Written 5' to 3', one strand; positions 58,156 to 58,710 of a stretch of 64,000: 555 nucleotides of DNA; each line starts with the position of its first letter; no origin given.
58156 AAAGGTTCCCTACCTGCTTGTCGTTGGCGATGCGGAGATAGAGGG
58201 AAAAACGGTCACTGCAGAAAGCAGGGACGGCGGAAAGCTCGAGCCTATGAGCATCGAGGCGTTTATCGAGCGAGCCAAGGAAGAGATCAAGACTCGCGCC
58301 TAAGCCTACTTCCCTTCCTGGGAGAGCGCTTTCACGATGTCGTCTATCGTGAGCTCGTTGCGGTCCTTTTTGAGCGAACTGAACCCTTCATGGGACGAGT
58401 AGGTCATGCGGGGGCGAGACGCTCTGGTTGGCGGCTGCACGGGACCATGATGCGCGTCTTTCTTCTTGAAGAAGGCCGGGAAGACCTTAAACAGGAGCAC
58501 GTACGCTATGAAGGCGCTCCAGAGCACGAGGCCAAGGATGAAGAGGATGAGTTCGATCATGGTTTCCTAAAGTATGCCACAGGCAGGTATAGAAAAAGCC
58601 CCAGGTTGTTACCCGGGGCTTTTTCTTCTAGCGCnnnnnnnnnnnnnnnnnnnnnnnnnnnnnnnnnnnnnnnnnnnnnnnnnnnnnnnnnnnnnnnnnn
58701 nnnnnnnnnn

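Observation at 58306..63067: Sortase-linked surface-protein cluster with a paralogous acidic Cys-bracketed domain and an extreme low-complexity protein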

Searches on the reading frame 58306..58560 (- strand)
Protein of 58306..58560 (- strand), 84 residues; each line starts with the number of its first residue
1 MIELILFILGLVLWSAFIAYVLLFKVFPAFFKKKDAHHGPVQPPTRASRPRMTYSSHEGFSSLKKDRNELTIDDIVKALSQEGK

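Call 3: search_protein_families(library=pfam, proteins=[window:58306-58560:-], max_evalue=1)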
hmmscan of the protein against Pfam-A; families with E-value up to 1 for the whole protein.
window:58306-58560:- (84 aa): 0 families

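Call 4: search_protein_families(library=ncbifam, proteins=[window:58306-58560:-], max_evalue=1)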
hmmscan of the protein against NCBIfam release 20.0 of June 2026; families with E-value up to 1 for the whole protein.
window:58306-58560:- (84 aa): 0 families
